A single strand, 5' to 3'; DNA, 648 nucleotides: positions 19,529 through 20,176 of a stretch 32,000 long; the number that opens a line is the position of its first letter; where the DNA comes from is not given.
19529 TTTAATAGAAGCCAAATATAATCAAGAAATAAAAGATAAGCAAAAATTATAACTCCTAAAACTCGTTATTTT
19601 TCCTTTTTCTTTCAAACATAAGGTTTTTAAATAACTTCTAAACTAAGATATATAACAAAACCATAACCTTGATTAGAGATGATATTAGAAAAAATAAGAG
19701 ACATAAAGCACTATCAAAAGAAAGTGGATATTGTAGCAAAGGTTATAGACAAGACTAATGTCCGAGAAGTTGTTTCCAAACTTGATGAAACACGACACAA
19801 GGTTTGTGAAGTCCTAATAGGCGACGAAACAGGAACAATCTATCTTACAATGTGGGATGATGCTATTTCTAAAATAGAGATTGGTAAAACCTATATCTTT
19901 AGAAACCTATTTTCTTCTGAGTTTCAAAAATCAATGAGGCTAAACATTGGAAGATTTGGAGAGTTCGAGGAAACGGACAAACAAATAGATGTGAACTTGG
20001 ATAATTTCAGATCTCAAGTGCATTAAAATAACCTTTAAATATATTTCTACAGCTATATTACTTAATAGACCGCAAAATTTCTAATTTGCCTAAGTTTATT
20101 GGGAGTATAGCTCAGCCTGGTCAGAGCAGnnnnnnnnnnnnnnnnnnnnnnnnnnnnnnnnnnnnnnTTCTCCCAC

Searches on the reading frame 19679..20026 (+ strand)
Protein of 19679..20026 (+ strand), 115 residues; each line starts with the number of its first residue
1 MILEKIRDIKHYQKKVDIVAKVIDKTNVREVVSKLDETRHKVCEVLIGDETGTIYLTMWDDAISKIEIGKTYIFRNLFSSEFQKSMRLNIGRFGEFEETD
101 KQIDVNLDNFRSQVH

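Call 63: search_protein_families(library=pfam, proteins=[window:19679-20026:+], max_evalue=0.001)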
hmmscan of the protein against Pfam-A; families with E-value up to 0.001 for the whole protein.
window:19679-20026:+ (115 aa): 2 families
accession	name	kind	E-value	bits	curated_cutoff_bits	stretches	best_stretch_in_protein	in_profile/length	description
PF21473.3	Ssb-like_OB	-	2.4e-12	47.3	24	1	15-97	7-96/97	Single-stranded DNA binding protein Ssb-like, OB fold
PF16900.11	REPA_OB_2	-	0.00062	20.1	27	1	12-72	9-70/98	Replication protein A OB domain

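Call 71: search_protein_families(library=ncbifam, proteins=[window:19679-20026:+], max_evalue=1)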
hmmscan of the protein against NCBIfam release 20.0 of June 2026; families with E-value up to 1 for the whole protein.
window:19679-20026:+ (115 aa): 17 families
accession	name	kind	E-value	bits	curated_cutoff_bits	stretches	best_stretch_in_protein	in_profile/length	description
NF005049.0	PRK06461.1-3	equivalog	3.8e-24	85.5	188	1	4-109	5-110/144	single-stranded DNA-binding protein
NF012035.0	PRK15491.1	equivalog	1.1e-15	57.8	362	1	5-108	59-165/374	replication factor A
NF005050.0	PRK06461.1-4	equivalog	2.5e-14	53.6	176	1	4-102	6-102/151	single-stranded DNA-binding protein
NF005553.0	PRK07217.1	subfamily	3.2e-13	49.7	353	1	5-109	74-171/311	replication factor A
NF009032.0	PRK12366.1-3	equivalog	1e-12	47.2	773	1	5-99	63-159/651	replication factor A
NF011288.0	PRK14699.1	equivalog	5.5e-12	45.3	544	1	5-109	59-166/484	replication factor A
NF005554.0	PRK07218.1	equivalog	4.6e-11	42.4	447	1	4-108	59-158/423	Single-stranded DNA binding protein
NF005051.0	PRK06461.1-5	equivalog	2.2e-10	40.8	235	1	4-100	3-97/146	single-stranded DNA-binding protein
NF009034.0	PRK12366.1-5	equivalog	1.7e-09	36.6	789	1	6-92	64-152/642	replication factor A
NF005048.0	PRK06461.1-1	equivalog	5.6e-09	36.5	230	1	4-96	3-93/148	single-stranded DNA-binding protein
NF009030.0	PRK12366.1-1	equivalog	2.2e-08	33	1147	1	4-101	533-630/796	replication factor A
NF005551.0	PRK07211.1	equivalog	3.3e-08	33.3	575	1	6-105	164-265/485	single-stranded DNA binding protein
NF006255.0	PRK08402.1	equivalog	1.8e-06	27.2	442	1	5-65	64-123/355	replication factor A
NF009031.0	PRK12366.1-2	equivalog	2.4e-06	26.3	767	1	6-70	70-461/647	replication factor A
NF004998.0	PRK06386.1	equivalog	9e-06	25.2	556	1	3-91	2-86/358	replication factor A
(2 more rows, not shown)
